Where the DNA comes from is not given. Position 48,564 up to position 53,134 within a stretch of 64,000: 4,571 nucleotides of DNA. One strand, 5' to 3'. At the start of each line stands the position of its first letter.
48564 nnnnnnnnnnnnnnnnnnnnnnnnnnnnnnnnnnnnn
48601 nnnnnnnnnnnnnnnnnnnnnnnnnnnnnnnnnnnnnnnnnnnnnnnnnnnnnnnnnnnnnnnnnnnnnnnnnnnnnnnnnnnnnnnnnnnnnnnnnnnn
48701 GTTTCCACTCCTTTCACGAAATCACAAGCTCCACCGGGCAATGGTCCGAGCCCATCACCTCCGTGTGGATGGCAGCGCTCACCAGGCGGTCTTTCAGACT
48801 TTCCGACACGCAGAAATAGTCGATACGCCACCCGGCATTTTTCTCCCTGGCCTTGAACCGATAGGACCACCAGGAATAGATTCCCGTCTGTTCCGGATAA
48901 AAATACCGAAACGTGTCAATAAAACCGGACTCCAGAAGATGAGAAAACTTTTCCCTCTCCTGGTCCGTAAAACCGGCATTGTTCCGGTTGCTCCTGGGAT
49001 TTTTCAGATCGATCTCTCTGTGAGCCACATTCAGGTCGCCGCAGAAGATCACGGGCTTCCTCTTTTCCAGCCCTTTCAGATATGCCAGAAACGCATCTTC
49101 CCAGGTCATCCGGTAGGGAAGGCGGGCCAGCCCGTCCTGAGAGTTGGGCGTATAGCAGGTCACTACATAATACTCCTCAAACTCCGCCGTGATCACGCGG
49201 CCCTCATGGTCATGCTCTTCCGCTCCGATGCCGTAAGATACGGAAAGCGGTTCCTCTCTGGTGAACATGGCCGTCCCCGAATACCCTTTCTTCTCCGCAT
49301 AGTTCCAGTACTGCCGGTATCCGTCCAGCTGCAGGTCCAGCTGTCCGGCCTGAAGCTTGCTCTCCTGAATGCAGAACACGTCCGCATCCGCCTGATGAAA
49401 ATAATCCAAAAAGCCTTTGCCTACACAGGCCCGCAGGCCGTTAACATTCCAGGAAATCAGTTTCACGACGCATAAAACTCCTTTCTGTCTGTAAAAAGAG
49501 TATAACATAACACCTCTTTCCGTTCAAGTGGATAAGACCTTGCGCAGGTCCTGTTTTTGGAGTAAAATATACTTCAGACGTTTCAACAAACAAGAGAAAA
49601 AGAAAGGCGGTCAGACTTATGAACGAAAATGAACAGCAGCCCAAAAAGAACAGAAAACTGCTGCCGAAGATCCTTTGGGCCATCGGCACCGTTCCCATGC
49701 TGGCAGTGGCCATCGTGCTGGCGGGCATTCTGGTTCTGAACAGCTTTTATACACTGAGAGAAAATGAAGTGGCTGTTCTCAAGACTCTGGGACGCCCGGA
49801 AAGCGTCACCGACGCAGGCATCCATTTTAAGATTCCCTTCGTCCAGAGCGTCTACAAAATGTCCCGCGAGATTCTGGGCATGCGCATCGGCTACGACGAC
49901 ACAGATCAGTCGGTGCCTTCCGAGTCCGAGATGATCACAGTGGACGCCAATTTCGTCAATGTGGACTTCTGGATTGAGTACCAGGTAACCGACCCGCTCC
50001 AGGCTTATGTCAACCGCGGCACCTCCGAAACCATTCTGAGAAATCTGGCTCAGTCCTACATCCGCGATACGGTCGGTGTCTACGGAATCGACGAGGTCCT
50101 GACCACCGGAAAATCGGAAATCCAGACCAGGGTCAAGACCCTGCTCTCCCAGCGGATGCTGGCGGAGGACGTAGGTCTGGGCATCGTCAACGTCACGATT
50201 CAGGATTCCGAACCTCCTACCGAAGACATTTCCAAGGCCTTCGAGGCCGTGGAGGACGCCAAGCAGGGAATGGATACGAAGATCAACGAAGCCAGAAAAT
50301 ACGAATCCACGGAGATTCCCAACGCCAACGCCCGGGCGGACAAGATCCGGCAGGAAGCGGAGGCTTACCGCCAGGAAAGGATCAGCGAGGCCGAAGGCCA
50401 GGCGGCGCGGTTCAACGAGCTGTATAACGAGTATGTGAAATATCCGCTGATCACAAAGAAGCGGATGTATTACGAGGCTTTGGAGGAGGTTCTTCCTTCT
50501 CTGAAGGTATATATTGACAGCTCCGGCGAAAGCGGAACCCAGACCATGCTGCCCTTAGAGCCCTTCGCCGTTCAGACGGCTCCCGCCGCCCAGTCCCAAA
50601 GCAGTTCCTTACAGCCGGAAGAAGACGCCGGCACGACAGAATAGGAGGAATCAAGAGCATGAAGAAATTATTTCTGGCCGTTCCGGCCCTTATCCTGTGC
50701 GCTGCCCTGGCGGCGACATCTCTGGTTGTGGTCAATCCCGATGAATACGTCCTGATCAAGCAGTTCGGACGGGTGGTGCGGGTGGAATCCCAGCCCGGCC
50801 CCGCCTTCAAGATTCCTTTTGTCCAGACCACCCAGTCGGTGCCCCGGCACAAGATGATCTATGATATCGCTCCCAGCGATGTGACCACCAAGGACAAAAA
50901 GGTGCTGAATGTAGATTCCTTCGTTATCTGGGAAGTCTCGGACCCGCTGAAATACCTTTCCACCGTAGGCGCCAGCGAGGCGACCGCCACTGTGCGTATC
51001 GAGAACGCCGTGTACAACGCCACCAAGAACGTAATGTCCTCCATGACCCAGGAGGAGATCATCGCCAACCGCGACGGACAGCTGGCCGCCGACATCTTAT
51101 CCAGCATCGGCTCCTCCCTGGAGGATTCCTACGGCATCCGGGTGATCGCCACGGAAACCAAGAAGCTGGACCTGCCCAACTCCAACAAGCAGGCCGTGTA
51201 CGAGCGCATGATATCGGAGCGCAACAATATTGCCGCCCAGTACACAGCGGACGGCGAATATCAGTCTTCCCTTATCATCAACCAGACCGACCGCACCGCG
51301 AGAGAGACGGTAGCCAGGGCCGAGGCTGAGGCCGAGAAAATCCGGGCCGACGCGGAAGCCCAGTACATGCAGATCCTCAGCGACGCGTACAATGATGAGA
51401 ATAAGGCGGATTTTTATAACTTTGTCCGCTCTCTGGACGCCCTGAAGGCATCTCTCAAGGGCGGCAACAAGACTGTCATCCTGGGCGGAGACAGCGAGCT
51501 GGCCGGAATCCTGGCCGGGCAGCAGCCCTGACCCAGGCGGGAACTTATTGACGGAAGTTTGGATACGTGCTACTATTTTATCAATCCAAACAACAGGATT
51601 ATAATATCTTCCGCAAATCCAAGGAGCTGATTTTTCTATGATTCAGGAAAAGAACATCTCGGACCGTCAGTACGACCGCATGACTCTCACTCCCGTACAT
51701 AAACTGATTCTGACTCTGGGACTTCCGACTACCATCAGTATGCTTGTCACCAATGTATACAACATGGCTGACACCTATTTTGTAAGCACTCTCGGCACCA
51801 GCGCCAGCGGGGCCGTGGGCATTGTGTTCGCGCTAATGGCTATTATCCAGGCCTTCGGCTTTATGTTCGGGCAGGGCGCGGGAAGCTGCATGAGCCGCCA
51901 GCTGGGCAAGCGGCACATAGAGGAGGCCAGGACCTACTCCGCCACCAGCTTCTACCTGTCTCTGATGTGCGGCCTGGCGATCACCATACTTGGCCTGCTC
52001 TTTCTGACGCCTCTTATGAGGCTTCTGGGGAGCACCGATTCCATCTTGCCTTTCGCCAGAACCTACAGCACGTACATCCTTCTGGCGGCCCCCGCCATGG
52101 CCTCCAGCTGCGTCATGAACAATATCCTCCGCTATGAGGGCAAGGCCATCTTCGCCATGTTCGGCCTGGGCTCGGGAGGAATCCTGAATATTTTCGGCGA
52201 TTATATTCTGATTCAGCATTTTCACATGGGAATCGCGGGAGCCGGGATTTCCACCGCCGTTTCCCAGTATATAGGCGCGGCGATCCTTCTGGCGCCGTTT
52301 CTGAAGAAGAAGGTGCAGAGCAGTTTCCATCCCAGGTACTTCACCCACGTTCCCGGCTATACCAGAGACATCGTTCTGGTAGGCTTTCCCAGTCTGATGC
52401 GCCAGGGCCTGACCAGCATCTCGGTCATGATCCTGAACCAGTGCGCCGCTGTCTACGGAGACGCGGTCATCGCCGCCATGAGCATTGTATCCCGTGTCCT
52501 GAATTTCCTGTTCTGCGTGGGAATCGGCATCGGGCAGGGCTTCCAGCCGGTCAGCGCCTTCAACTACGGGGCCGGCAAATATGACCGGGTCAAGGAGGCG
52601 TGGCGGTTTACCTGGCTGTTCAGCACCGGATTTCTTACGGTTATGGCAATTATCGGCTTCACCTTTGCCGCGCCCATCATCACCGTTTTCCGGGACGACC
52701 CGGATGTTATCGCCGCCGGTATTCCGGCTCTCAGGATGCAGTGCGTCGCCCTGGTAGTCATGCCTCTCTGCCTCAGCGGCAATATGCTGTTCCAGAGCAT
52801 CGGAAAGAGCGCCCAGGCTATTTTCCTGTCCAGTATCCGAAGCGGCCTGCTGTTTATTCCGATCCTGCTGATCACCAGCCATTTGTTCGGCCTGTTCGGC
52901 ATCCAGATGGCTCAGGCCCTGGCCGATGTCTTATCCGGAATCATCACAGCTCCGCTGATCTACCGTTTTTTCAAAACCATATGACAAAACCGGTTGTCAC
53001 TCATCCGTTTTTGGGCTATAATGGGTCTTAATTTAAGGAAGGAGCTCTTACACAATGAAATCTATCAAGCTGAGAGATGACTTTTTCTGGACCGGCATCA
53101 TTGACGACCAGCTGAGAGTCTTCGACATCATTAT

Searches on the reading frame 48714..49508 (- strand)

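Call 54: search_protein_families(library=pfam, proteins=[window:48714-49508:-], max_evalue=0.0001)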
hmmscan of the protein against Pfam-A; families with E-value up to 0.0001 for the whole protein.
window:48714-49508:- (264 aa): 2 families
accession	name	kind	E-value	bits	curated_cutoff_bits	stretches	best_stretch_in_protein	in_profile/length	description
PF03372.29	Exo_endo_phos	-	2.2e-34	119.5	24.5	1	18-256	1-225/225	Endonuclease/Exonuclease/phosphatase family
PF14529.12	Exo_endo_phos_2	-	6.3e-05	23.3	27.4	0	114-259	2-116/117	Endonuclease-reverse transcriptase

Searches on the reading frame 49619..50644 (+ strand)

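Call 54: search_protein_families(library=pfam, proteins=[window:49619-50644:+], max_evalue=0.0001)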
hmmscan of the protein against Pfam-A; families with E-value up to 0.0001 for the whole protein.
window:49619-50644:+ (341 aa): 1 family
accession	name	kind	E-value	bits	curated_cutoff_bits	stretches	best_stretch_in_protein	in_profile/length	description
PF01145.31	Band_7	-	1.2e-25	91.1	23.6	1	45-227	2-174/176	SPFH domain / Band 7 family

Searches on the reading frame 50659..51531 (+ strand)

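Call 54: search_protein_families(library=pfam, proteins=[window:50659-51531:+], max_evalue=0.0001)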
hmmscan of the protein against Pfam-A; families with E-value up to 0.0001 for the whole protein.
window:50659-51531:+ (290 aa): 1 family
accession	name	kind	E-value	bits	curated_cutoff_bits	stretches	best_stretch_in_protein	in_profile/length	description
PF01145.31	Band_7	-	1.1e-27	97.6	23.6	1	24-200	2-175/176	SPFH domain / Band 7 family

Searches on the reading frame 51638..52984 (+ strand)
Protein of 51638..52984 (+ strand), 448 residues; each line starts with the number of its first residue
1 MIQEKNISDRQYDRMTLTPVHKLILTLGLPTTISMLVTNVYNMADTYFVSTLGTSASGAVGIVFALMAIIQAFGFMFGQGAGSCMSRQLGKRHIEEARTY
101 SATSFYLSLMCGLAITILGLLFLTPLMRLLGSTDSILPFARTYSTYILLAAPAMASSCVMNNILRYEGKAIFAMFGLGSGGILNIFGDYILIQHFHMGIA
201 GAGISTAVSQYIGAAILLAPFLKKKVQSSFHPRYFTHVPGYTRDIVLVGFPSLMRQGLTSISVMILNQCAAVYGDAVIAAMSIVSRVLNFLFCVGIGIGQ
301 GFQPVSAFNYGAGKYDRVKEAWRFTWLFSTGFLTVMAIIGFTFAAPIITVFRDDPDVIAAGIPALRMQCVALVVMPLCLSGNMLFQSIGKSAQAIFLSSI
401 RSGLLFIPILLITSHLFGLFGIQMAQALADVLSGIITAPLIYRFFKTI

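Call 54: search_protein_families(library=pfam, proteins=[window:51638-52984:+], max_evalue=0.0001)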
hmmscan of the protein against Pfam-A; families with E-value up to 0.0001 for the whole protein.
window:51638-52984:+ (448 aa): 1 family
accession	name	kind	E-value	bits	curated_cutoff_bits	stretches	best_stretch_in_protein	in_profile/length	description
PF01554.23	MatE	-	7e-51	172.5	24.9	2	30-190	1-161/161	MatE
